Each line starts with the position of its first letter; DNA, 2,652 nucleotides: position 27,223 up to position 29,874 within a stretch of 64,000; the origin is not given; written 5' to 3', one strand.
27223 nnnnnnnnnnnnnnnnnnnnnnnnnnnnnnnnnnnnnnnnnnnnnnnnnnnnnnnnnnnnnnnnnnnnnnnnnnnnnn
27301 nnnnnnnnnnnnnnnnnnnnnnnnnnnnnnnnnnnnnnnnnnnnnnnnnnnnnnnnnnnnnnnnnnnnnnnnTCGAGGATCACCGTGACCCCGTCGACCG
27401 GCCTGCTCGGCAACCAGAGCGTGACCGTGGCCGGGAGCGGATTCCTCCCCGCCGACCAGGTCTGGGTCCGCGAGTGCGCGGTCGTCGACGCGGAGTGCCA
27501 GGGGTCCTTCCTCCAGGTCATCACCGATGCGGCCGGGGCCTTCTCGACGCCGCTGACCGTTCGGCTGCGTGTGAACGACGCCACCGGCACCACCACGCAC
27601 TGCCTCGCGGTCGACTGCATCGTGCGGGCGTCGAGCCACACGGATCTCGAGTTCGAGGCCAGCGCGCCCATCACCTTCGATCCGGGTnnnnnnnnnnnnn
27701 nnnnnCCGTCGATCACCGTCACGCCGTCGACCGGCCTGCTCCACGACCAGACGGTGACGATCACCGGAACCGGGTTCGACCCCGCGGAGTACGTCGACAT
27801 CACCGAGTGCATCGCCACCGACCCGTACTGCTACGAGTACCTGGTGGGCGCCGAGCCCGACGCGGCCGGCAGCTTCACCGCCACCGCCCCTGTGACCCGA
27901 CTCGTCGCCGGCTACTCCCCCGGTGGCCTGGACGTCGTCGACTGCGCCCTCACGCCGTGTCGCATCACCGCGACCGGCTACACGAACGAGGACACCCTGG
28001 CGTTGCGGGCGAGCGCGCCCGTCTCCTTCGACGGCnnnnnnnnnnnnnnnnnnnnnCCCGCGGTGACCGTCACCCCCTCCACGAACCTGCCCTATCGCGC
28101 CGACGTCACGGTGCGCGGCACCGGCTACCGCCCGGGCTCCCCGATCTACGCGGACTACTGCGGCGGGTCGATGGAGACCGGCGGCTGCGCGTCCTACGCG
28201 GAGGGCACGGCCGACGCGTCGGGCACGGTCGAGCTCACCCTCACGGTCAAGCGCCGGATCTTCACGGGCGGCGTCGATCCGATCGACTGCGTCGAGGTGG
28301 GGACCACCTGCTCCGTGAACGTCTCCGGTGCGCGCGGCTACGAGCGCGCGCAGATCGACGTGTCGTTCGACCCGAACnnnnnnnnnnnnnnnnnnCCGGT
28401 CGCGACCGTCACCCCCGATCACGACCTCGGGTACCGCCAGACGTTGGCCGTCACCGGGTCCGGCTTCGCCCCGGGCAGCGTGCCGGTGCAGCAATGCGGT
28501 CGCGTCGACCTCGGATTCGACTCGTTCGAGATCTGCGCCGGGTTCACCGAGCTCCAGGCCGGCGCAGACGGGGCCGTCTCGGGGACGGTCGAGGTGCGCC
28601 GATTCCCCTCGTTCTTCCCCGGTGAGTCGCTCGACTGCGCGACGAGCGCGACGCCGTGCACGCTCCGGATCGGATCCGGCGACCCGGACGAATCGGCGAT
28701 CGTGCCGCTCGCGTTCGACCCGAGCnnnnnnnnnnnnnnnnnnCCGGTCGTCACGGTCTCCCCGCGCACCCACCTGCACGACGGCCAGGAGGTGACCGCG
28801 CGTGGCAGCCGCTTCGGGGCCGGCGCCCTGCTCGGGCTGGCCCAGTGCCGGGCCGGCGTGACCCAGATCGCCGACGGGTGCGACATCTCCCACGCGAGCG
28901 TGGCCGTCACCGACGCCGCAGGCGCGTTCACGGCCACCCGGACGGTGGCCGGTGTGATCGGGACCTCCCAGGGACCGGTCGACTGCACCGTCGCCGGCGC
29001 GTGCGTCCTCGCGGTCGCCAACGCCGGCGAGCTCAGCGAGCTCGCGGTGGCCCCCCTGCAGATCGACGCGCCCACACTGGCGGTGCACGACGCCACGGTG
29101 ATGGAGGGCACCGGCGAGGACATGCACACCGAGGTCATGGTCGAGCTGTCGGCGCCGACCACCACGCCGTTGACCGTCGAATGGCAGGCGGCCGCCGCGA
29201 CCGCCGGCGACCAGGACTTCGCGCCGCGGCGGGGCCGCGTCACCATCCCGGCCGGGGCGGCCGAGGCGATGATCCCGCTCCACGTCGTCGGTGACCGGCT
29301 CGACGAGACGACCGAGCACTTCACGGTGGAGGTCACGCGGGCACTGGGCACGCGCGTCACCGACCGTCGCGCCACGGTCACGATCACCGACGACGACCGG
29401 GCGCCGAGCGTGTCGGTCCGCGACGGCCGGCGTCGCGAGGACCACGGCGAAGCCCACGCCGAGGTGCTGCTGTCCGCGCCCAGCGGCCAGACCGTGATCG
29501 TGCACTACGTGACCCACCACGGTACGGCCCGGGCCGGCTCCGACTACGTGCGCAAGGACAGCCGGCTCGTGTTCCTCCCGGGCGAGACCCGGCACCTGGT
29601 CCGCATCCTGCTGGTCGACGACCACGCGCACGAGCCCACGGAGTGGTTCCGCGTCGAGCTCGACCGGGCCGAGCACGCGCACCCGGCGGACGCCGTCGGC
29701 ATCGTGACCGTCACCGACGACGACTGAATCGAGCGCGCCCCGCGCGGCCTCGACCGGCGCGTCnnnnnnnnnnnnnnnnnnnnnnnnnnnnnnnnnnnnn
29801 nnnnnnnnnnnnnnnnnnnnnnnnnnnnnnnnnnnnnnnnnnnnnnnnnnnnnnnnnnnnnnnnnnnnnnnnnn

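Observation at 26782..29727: Six tandem neocarzinostatin-fold-like four-cysteine repeats fused to two Calx-beta domains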

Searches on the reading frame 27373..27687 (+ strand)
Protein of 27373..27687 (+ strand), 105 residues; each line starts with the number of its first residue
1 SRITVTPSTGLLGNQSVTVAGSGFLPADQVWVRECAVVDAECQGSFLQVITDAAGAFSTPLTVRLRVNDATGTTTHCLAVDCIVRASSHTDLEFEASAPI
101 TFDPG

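Call 7: search_protein_families(library=pfam, proteins=[window:27373-27687:+], max_evalue=1)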
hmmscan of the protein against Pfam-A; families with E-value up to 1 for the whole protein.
window:27373-27687:+ (105 aa): 3 families
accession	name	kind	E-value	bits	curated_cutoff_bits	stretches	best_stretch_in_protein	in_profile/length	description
PF00960.24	Neocarzinostat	-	1.7e-11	44.5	25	1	3-102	1-110/110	Neocarzinostatin family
PF01833.30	TIG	-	0.038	14.4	20.9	1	5-60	6-57/84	IPT/TIG domain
PF15720.10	DUF4675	-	0.15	12.1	27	1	22-74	13-65/198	Domain of unknown function (DUF4675)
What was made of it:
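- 27373..27687 (+): NCS-fold repeat R2 (aa 198-302; Cys232, 239, 274, 279). PF00960 44.5 bits (call 7).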

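Call 28: search_solved_structures(query=A2, max_evalue=0.01, show_alignments=5)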
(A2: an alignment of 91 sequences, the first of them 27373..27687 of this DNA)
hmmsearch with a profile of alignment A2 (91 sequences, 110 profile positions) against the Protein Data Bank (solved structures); distinct sequences matched with E-value up to 0.01: 13.
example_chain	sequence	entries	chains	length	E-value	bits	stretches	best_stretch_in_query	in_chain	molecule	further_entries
1nco_A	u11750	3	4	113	1.1e-18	70.5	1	1-107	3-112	HOLO-NEOCARZINOSTATIN | NEOCARZINOSTATIN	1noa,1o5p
1j5h_A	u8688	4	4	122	1.5e-18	70.1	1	1-107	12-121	Apo-Neocarzinostatin | PROTEIN (Apo-Neocarzinostatin) | Neocarzinostatin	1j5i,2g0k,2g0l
2mcm_A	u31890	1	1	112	3.8e-16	62.4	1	1-107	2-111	MACROMOMYCIN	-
1hzk_A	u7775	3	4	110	6.9e-16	61.5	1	1-107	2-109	C-1027 APOPROTEIN | Apoprotein of C1027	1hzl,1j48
2cbq_A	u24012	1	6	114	8e-15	58.1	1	1-107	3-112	NEOCARZINOSTATIN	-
2cbo_A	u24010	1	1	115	2.2e-14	56.7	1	1-108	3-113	NEOCARZINOSTATIN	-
4jw3_A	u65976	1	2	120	2.5e-14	56.5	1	1-108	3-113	Neocarzinostatin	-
2cbt_A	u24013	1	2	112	4.7e-14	55.6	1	1-97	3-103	NEOCARZINOSTATIN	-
2cbm_A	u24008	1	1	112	4.7e-14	55.6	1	1-97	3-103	NEOCARZINOSTATIN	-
1akp_A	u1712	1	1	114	1.8e-13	53.8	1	2-107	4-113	APOKEDARCIDIN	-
1acx_A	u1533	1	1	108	2.3e-11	46.9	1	1-106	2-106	ACTINOXANTHIN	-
9ly6_A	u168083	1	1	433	0.00095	22.4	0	1-80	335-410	CD276 antigen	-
9ly5_C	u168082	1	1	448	0.0011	22.3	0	1-80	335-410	CD276 antigen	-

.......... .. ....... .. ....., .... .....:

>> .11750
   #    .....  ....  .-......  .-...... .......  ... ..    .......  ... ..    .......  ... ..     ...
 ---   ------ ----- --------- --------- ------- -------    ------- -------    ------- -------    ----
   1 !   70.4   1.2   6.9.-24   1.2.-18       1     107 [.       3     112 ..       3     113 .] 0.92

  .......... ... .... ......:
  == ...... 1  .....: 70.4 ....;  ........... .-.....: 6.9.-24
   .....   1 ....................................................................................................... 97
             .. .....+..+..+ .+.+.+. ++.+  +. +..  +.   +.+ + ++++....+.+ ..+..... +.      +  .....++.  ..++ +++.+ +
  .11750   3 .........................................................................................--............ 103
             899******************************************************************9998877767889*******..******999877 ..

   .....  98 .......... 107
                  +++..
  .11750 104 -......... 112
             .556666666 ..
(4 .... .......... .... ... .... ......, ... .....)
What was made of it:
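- On Pfam PF00960 neocarzinostatin family (domain level): C88 aligns in call 28.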

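Call 34: predict_structure(alignment_id=A2)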
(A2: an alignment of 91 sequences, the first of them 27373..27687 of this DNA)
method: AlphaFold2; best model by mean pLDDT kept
length: 105 residues; sequences in the alignment: 91
mean_pLDDT: 95.9   pTM: 0.88
mean pLDDT of the five models: 95.9, 95.6, 95.6, 95.6, 95.5
residues with pLDDT >= 90: 95; 70-90: 10; 50-70: 0; < 50: 0
segments of 3 or more residues with pLDDT < 50: none
pLDDT, mean of each block of 10 residues (from residue 1): 98 98 98 95 92 98 94 93 97 97 94
secondary structure, 60 per line:
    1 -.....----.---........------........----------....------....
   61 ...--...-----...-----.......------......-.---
elements in order: E2-6 E15-22 E29-36 E47-50 E57-63 E66-68 E74-76 E82-88 E95-100
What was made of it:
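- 27373..27687 (+): AF2 pLDDT 95.9 (call 34).
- On Pfam PF00960 neocarzinostatin family (domain level): AF2 model of R2 with pLDDT 95.9 and pTM 0.88 (call 34).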

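Call 37: fold_search(model_id=the predicted structure, library=pdb)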
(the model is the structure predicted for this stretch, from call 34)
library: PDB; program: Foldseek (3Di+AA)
matches with E <= 10: 1594; with E <= 0.001: 14
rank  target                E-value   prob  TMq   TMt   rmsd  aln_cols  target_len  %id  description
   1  2mcm                  5.4e-07  1.00  0.81  0.76   3.2       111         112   34  MACROMOMYCIN (released 1993-01-15)
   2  1nco_A                2.6e-06  1.00  0.84  0.78   2.7       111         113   34  STRUCTURE OF THE ANTITUMOR PROTEIN-CHROMOPHORE COMPLEX NEOCARZINOSTATIN (released 1993-10-31)
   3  4jw3_B                3.6e-06  1.00  0.78  0.73   3.4       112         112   33  Selection of specific protein binders for pre-defined targets from an optimized library of artificial helicoidal repea (released 2013-09-25)
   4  2cbq_B                3.8e-06  1.00  0.85  0.79   2.5       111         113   31  Crystal structure of the neocarzinostatin 1Tes15 mutant bound to testosterone hemisuccinate. (released 2006-03-22)
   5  2cbq_C                7.2e-06  1.00  0.81  0.77   3.1       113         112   32  Crystal structure of the neocarzinostatin 1Tes15 mutant bound to testosterone hemisuccinate. (released 2006-03-22)
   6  1j48_A                1.1e-05  1.00  0.80  0.77   2.7       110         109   26  Crystal Structure of Apo-C1027 (released 2003-06-03)
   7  4jw3_A                1.2e-05  1.00  0.78  0.74   3.3       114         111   32  Selection of specific protein binders for pre-defined targets from an optimized library of artificial helicoidal repea (released 2013-09-25)
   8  2cbq_A                1.2e-05  1.00  0.79  0.75   3.1       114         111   32  Crystal structure of the neocarzinostatin 1Tes15 mutant bound to testosterone hemisuccinate. (released 2006-03-22)
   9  1hzk_MODEL_1_A        1.4e-05  1.00  0.72  0.69   3.7       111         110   25  SOLUTION STRUCTURES OF C-1027 APOPROTEIN AND ITS COMPLEX WITH THE AROMATIZED CHROMOPHORE (released 2001-05-23)
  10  2cbo                  1.5e-05  1.00  0.79  0.73   3.5       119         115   30  Crystal structure of the neocarzinostatin 3Tes24 mutant bound to testosterone hemisuccinate. (released 2006-03-22)
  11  2cbm                  1.5e-05  1.00  0.76  0.72   3.8       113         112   32  Crystal structure of the apo-form of a neocarzinostatin mutant evolved to bind testosterone. (released 2006-03-22)
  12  2cbt_A                4.5e-05  1.00  0.80  0.76   2.9       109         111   32  Crystal structure of the neocarzinostatin 4Tes1 mutant bound testosterone hemisuccinate. (released 2006-03-22)
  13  1acx                  6.6e-05  1.00  0.71  0.70   3.9       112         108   23  ACTINOXANTHIN STRUCTURE AT THE ATOMIC LEVEL (RUSSIAN) (released 1983-03-09)
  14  1akp_MODEL_1_A        9.2e-05  1.00  0.64  0.59   4.6       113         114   23  SEQUENTIAL 1H,13C AND 15N NMR ASSIGNMENTS AND SOLUTION CONFORMATION OF APOKEDARCIDIN (released 1994-08-31)
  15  5xxm_B                5.0e-03  1.00  0.49  0.10   6.0       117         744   14  Crystal structure of GH3 beta-glucosidase from Bacteroides thetaiotaomicron in complex with gluconolactone (released 2017-12-13)
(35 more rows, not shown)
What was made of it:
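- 27373..27687 (+): Foldseek TMq 0.84 to 1nco (call 37).
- On Pfam PF00960 neocarzinostatin family (domain level): The top 14 Foldseek PDB hits are all enediyne apoproteins (TMq 0.64-0.85, E 5e-7 to 9e-5), followed by a gap to E >= 5e-3 (call 37).
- The R2 model has pLDDT 95.9 and matches the NCS family in the PDB (calls 34, 37). The repeats are true NCS-family domains by sequence and fold (calls 7, 28, 37). The NCS scaffold can bind other ligands, as shown by testosterone-binding variants 2cbq, 2cbo and 2cbt (calls 28, 37). Second-tier Foldseek hits are accessory beta-sandwich domains of GH3 glucosidases and of a carbohydrate acetylesterase, though these are weak (E >= 5e-3, TM ~0.5; call 37).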

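Call 61: search_protein_representatives(alignment_id=A2)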
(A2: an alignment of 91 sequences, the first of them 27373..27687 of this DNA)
Query: 91 sequences, 110 profile positions. Proteins with E-value up to 0.001 (for the whole library): 5674; up to 1e-10: 2651; up to 1e-30: 661. The best 150 are listed.
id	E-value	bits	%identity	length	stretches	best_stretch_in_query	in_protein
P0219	9.5e-186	621.2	-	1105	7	1-110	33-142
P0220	1.5e-157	530.4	-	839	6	1-109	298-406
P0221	2.9e-150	507.0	-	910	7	2-109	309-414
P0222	2.4e-148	500.8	-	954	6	2-110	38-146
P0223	2.8e-146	494.2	-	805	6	2-108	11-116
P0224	4.8e-146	493.4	-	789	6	1-108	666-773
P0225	6.1e-146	493.1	-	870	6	1-110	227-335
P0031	1.5e-145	491.8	-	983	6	1-110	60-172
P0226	4.1e-143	484.0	-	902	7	1-108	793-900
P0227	7.1e-143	483.2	-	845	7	2-109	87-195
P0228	4.7e-139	470.9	-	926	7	1-108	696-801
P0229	7.9e-138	467.0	-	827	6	1-110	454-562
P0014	2.6e-137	465.3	-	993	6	3-110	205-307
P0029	1.2e-135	459.9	-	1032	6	1-110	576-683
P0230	3.6e-135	458.4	-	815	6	1-110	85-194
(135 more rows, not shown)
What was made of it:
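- The repeat profile hits 5,674 50%-identity clusters, and the top 150 carry 3-10 repeats (call 61).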

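Call 71: search_protein_families(library=ncbifam, proteins=[window:27373-27687:+], max_evalue=0.01)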
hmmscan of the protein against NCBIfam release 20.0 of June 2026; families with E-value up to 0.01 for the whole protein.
window:27373-27687:+ (105 aa): 2 families
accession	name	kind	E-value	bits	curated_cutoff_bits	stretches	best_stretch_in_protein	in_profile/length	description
NF040680.1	chromo_anti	equivalog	1.9e-19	69.8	86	1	2-102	24-132/133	enediyne antibiotic chromoprotein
NF058597.1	CoaZ_rpt_PGGG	domain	0.0075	16.3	30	0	4-75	7-81/88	choice-of-anchor Z repeating domain-containing protein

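Call 75: search_protein_families(library=pfam, alignment_id=A4, max_evalue=0.00001)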
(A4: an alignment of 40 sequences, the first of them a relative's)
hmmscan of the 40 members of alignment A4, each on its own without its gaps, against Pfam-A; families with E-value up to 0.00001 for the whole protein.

A. member 1, P0293 (1089 aa): 1 family
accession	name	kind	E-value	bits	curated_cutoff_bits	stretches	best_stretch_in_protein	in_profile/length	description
PF00960.24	Neocarzinostat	-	1.5e-39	134.8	25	3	394-477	1-89/110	Neocarzinostatin family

B. families by the number of members that match (of 40 scanned): 13 families
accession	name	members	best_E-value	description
PF00960.24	Neocarzinostat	40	1.3e-79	Neocarzinostatin family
PF20434.5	BD-FAE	12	4.5e-21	BD-FAE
PF03160.20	Calx-beta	11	1.7e-29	Calx-beta domain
PF07859.19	Abhydrolase_3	10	2.2e-15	alpha/beta hydrolase fold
PF00135.34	COesterase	10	1.8e-14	Carboxylesterase family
PF00326.27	Peptidase_S9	3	1.4e-07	Prolyl oligopeptidase family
PF00353.25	HemolysinCabind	2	2.9e-15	RTX calcium-binding nonapeptide repeat (4 copies)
PF18911.6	PKD_4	2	9.3e-14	PKD domain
PF00144.29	Beta-lactamase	1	5.7e-32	Beta-lactamase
PF17963.7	Big_9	1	3.5e-11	Bacterial Ig domain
PF01476.26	LysM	1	8.1e-11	LysM domain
PF02230.22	Abhydrolase_2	1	3.5e-06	Phospholipase/Carboxylesterase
PF01833.30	TIG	1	8.2e-06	IPT/TIG domain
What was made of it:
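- Among 40 with extra sequence, the partner domains are those typical of secreted or surface proteins: BD-FAE/COesterase 12, Calx-beta 11, Peptidase_S9 3, RTX 2, PKD 2, LysM 1, Big_9 1 (call 75).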

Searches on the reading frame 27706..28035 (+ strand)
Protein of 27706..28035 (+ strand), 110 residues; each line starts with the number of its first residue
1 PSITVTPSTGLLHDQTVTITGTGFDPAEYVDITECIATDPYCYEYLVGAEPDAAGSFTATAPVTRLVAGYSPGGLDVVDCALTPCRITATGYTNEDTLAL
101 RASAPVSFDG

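Call 7: search_protein_families(library=pfam, proteins=[window:27706-28035:+], max_evalue=1)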
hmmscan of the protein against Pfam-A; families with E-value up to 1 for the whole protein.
window:27706-28035:+ (110 aa): 2 families
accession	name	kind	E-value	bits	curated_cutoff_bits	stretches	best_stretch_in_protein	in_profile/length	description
PF00960.24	Neocarzinostat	-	7e-13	49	25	1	3-108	1-110/110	Neocarzinostatin family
PF01833.30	TIG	-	0.038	14.4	20.9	1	5-26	6-31/84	IPT/TIG domain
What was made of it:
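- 27706..28035 (+): NCS-fold repeat R3 (aa 309-418; Cys343, 350, 388, 393). PF00960 49.0 bits (call 7)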

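Call 71: search_protein_families(library=ncbifam, proteins=[window:27706-28035:+], max_evalue=0.01)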
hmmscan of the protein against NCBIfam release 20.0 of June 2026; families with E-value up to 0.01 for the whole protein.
window:27706-28035:+ (110 aa): 1 family
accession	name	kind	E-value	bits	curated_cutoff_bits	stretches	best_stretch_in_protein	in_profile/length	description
NF040680.1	chromo_anti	equivalog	2.6e-19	69.4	86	1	1-108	23-132/133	enediyne antibiotic chromoprotein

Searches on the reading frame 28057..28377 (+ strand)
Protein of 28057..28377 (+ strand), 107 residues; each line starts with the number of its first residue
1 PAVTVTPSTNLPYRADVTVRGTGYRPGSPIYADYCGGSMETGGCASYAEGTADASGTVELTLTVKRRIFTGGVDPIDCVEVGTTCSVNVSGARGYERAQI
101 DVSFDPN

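Call 7: search_protein_families(library=pfam, proteins=[window:28057-28377:+], max_evalue=1)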
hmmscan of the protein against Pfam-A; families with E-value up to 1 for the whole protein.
window:28057-28377:+ (107 aa): 1 family
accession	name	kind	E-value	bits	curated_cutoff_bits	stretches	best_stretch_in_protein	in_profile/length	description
PF00960.24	Neocarzinostat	-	1.3e-10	41.7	25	1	3-104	1-110/110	Neocarzinostatin family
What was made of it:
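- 28057..28377 (+): NCS-fold repeat R4 (aa 426-532; Cys460, 469, 503, 510). PF00960 41.7 bits (call 7)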

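Call 71: search_protein_families(library=ncbifam, proteins=[window:28057-28377:+], max_evalue=0.01)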
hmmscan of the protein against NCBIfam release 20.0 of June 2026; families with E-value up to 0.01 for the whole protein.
window:28057-28377:+ (107 aa): 1 family
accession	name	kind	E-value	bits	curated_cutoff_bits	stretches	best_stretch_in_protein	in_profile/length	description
NF040680.1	chromo_anti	equivalog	7.3e-16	58.2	86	1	1-104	23-132/133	enediyne antibiotic chromoprotein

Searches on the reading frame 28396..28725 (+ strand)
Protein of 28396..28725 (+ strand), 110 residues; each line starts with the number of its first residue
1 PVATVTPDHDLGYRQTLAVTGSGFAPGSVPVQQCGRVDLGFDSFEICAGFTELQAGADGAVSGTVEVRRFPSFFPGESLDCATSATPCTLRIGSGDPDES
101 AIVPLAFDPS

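Call 7: search_protein_families(library=pfam, proteins=[window:28396-28725:+], max_evalue=1)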
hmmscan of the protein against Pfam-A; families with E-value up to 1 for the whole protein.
window:28396-28725:+ (110 aa): 1 family
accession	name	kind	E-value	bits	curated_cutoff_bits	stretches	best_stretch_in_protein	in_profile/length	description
PF00960.24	Neocarzinostat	-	9.4e-07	29.3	25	1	4-107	2-110/110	Neocarzinostatin family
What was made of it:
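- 28396..28725 (+): NCS-fold repeat R5 (aa 539-648; Cys572, 585, 619, 626). PF00960 29.3 bits (call 7)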

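Call 71: search_protein_families(library=ncbifam, proteins=[window:28396-28725:+], max_evalue=0.01)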
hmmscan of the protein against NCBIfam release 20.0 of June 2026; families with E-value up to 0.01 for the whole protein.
window:28396-28725:+ (110 aa): 1 family
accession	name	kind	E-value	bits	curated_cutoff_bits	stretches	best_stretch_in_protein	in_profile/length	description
NF040680.1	chromo_anti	equivalog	2.3e-09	37.2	86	1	1-107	23-132/133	enediyne antibiotic chromoprotein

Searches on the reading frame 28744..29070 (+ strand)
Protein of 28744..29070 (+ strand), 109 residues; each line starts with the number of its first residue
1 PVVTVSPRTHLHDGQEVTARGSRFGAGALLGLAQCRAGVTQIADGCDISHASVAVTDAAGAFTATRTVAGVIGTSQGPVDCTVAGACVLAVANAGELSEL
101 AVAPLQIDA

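Call 7: search_protein_families(library=pfam, proteins=[window:28744-29070:+], max_evalue=1)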
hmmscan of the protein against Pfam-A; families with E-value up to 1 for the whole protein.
window:28744-29070:+ (109 aa): 1 family
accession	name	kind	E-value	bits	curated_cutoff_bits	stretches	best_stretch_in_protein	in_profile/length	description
PF00960.24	Neocarzinostat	-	8.3e-09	35.9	25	1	3-96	1-98/110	Neocarzinostatin family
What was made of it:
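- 28744..29070 (+): NCS-fold repeat R6 (aa 655-763; Cys689, 700, 735, 741). It joins Calx-beta 1 through a short linker that is not Pro-rich. PF00960 35.9 bits (call 7).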

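Call 71: search_protein_families(library=ncbifam, proteins=[window:28744-29070:+], max_evalue=0.01)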
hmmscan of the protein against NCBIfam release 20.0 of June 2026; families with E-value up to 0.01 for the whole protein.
window:28744-29070:+ (109 aa): 1 family
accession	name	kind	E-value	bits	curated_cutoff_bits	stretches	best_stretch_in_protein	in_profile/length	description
NF040680.1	chromo_anti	equivalog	1e-14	54.6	86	1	1-95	23-122/133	enediyne antibiotic chromoprotein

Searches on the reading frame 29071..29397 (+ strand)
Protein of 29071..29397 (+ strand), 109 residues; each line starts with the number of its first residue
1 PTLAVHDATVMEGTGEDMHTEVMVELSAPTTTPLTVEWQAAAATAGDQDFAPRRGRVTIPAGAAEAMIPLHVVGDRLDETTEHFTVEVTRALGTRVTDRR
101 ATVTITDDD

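Call 7: search_protein_families(library=pfam, proteins=[window:29071-29397:+], max_evalue=1)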
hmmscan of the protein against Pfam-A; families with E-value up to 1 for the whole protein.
window:29071-29397:+ (109 aa): 1 family
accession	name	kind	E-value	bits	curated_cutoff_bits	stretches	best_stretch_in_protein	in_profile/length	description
PF03160.20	Calx-beta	-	1.8e-08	34.8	27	1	7-109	14-119/119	Calx-beta domain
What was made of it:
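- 29071..29397 (+): Calx-beta domain 1 (aa 764-872), with invariant acidic cluster E775, D812, D838, E842, E845, D870-872. PF03160 34.8 bits (call 7).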

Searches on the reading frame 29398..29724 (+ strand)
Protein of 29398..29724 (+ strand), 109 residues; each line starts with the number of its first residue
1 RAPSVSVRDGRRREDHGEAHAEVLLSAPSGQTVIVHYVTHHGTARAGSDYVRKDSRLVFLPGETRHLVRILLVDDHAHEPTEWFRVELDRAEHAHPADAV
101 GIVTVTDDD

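Call 7: search_protein_families(library=pfam, proteins=[window:29398-29724:+], max_evalue=1)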
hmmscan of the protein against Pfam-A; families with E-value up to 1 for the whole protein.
window:29398-29724:+ (109 aa): 1 family
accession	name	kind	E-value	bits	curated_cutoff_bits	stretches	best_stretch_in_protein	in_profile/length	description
PF03160.20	Calx-beta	-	3.4e-17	63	27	1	13-109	18-119/119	Calx-beta domain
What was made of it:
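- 29398..29724 (+): Calx-beta domain 2 (aa 873-981), with a complete CBD1-type acidic set: E886, D921, D946, D947, E951, E954, D979-981. The protein ends on DDD. PF03160 63.0 bits (call 7).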
